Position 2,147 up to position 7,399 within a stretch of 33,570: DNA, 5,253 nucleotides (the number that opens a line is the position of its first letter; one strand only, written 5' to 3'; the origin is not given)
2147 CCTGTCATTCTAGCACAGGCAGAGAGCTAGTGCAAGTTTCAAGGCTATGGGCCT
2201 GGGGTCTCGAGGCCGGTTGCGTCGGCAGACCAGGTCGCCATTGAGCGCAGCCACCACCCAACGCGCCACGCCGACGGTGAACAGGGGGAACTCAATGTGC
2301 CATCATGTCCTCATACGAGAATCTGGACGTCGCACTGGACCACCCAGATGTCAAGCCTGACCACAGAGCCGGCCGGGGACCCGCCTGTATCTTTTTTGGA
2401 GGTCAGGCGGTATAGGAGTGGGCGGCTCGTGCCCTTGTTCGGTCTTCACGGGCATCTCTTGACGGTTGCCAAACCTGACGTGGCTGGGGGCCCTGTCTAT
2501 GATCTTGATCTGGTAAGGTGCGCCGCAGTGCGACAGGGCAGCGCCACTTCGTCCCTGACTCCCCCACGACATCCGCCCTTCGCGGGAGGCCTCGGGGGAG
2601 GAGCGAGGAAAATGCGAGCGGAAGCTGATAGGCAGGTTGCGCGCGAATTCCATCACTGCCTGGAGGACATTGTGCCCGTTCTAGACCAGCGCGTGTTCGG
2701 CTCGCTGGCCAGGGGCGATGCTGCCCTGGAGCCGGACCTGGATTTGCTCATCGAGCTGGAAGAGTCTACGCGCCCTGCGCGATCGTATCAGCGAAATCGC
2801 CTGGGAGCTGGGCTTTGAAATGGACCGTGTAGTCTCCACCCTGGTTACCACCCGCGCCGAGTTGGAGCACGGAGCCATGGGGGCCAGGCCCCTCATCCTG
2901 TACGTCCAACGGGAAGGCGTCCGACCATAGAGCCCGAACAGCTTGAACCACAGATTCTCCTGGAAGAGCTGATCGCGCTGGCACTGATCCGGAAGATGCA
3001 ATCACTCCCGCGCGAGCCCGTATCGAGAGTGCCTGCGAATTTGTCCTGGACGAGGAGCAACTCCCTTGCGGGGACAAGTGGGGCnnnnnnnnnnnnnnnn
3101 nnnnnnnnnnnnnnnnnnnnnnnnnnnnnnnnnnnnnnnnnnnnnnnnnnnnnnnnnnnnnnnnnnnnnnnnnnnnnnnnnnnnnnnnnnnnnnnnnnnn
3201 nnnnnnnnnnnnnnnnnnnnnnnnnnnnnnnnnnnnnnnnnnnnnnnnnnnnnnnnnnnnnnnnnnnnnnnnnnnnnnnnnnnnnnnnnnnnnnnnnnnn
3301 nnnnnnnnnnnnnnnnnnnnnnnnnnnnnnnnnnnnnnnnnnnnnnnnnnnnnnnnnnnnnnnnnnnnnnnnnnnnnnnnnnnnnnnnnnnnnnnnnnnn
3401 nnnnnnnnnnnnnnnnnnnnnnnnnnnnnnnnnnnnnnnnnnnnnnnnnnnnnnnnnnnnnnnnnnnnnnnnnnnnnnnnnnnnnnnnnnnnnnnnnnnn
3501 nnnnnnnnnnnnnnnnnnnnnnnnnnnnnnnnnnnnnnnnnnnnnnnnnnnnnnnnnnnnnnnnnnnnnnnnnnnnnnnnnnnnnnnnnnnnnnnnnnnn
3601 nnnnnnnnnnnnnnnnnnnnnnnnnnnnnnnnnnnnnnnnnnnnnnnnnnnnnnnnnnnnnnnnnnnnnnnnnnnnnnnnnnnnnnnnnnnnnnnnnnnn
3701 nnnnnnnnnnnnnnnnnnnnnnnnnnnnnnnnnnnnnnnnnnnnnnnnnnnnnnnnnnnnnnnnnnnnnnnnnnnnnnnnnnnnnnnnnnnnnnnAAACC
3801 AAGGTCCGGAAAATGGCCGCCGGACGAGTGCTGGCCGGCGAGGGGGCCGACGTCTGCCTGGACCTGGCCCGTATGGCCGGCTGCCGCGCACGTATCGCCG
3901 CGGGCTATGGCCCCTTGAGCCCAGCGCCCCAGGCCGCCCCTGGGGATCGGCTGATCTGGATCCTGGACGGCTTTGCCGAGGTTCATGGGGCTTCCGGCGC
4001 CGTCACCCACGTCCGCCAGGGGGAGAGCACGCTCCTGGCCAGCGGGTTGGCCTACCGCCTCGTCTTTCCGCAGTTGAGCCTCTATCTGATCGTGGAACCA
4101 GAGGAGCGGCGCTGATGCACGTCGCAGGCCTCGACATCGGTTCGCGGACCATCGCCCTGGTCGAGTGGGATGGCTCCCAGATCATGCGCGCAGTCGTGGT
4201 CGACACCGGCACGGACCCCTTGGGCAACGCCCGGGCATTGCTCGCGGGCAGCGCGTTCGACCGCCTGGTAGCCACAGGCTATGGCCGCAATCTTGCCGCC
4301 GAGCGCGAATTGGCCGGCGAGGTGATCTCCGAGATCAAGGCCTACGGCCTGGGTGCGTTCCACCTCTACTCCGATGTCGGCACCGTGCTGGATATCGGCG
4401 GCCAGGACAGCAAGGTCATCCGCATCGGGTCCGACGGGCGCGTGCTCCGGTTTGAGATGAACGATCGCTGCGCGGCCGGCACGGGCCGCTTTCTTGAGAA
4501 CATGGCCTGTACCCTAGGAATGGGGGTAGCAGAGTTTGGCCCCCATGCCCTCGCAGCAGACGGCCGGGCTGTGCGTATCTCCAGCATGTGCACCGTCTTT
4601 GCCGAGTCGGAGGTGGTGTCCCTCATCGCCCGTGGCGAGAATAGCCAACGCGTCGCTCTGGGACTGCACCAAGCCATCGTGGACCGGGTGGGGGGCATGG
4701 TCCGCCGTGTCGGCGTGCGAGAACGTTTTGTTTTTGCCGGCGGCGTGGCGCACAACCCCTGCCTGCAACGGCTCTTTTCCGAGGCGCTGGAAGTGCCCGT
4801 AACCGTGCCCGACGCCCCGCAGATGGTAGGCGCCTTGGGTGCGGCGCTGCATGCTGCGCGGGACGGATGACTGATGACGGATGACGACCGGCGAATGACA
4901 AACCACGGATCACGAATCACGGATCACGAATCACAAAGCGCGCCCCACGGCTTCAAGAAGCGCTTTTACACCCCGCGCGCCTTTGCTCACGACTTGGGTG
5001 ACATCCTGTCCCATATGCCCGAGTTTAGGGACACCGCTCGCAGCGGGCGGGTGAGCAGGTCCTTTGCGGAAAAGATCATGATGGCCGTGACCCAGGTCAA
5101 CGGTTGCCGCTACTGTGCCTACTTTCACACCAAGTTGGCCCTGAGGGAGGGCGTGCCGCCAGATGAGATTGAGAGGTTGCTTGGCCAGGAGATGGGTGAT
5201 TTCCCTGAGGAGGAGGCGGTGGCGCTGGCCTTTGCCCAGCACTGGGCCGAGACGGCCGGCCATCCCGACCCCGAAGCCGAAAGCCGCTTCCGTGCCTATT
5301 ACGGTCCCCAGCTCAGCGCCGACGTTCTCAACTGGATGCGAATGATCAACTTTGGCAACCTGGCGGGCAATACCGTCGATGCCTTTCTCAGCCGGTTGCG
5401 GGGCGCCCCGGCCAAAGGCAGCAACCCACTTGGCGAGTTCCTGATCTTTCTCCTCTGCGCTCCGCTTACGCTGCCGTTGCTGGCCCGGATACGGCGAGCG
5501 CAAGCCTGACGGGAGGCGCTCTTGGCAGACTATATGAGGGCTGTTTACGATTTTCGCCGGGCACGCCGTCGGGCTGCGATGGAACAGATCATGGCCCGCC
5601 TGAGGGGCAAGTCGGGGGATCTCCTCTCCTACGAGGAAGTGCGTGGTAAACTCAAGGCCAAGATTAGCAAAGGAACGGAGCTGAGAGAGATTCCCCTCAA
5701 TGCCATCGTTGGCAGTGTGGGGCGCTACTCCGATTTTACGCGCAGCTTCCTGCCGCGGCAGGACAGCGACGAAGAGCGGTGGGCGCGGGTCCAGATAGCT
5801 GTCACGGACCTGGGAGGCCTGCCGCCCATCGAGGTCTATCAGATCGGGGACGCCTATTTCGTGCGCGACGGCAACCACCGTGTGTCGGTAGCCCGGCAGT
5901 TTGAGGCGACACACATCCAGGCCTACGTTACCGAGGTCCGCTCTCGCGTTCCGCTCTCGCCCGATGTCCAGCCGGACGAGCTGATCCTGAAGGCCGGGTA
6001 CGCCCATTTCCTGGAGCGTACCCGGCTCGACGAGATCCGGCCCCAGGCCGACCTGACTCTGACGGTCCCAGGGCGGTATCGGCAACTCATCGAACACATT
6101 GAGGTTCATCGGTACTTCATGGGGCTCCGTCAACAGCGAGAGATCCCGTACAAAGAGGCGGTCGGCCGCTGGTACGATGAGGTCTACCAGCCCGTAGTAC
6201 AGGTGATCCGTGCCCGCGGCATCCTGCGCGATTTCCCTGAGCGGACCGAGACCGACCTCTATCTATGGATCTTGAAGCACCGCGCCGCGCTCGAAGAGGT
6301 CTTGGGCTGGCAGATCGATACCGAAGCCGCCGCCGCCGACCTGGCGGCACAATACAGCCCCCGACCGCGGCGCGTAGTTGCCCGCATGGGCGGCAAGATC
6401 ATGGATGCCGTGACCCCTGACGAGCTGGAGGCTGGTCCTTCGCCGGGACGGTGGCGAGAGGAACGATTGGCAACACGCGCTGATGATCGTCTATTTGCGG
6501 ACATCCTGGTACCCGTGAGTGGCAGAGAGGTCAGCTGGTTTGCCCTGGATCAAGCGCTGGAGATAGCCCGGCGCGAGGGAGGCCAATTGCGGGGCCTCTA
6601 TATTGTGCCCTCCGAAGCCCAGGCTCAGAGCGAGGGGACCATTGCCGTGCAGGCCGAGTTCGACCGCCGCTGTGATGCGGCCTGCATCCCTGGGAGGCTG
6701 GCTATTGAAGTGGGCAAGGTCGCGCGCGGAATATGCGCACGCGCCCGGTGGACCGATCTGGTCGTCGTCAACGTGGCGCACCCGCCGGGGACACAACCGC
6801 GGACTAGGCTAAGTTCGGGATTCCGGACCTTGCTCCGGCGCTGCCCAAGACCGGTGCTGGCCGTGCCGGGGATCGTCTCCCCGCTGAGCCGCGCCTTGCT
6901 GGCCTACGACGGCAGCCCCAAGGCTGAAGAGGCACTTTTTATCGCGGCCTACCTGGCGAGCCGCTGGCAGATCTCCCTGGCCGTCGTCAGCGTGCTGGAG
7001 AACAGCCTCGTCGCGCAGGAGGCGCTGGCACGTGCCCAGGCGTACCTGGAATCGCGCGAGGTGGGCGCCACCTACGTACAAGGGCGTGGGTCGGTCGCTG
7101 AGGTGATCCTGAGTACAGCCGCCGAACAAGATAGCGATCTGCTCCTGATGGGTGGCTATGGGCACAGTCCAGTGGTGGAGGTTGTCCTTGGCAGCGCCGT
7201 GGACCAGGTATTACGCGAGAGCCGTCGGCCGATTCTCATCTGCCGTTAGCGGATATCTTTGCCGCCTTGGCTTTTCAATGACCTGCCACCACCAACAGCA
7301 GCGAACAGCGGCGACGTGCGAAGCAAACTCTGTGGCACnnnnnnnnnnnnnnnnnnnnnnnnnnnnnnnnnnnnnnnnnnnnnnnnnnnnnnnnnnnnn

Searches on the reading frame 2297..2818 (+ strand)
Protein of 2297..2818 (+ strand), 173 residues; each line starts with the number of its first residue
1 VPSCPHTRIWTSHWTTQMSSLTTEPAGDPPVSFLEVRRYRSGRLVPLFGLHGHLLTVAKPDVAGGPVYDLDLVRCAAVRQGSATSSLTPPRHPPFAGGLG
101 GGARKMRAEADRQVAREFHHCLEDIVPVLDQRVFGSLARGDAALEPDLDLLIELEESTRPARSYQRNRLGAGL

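Call 78: search_protein_families(library=pfam, proteins=[window:2297-2818:+], max_evalue=0.0001)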
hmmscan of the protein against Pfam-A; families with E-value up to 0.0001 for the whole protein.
window:2297-2818:+ (173 aa): 1 family
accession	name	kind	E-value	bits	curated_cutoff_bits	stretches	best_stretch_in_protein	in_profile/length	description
PF01909.29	NTP_transf_2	-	5.8e-05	23.9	21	1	118-159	4-45/93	Nucleotidyltransferase domain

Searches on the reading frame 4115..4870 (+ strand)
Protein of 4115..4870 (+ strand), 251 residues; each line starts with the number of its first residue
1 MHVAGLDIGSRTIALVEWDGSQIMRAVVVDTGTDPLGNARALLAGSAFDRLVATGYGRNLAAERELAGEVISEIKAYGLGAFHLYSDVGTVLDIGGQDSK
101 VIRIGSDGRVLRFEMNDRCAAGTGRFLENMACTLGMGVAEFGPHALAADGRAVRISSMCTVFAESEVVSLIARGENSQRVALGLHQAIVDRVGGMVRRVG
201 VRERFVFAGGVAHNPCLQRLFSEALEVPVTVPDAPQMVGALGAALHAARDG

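Call 78: search_protein_families(library=pfam, proteins=[window:4115-4870:+], max_evalue=0.0001)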
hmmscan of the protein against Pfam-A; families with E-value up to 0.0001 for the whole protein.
window:4115-4870:+ (251 aa): 2 families
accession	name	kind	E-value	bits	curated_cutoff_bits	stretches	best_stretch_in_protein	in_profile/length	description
PF01869.26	BcrAD_BadFG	-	3.4e-46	158.4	31.5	1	49-247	63-271/271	BadF/BadG/BcrA/BcrD ATPase family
PF02782.22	FGGY_C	-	2.9e-05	24.4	27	1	206-249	154-196/198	FGGY family of carbohydrate kinases, C-terminal domain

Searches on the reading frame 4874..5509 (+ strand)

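Call 78: search_protein_families(library=pfam, proteins=[window:4874-5509:+], max_evalue=0.0001)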
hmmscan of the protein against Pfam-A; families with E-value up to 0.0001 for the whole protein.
window:4874-5509:+ (211 aa): 1 family
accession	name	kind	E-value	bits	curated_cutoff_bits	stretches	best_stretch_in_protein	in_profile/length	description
PF02627.25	CMD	-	9.5e-11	42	23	1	52-117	11-79/84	Carboxymuconolactone decarboxylase family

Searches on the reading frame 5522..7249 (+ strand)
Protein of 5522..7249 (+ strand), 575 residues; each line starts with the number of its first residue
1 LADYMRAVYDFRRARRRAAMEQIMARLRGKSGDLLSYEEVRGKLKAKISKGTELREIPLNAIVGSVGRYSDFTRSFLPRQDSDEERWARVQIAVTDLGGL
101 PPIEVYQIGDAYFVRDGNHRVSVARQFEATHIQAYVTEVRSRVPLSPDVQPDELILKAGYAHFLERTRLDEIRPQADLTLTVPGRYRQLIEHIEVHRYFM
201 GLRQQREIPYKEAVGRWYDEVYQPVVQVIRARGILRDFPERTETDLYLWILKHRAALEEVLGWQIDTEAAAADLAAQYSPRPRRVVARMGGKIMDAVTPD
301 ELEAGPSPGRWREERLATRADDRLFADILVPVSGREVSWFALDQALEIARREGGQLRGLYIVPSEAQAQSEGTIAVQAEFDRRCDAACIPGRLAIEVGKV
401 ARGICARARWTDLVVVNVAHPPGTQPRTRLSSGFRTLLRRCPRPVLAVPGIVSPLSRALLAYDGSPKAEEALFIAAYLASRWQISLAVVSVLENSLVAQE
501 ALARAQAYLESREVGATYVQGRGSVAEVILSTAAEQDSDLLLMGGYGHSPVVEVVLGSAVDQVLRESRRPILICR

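Call 78: search_protein_families(library=pfam, proteins=[window:5522-7249:+], max_evalue=0.0001)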
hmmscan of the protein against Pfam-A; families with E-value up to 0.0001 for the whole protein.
window:5522-7249:+ (575 aa): 1 family
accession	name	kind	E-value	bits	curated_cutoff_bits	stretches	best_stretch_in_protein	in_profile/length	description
PF00582.32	Usp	-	1.8e-23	84.1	24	2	457-575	4-141/141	Universal stress protein family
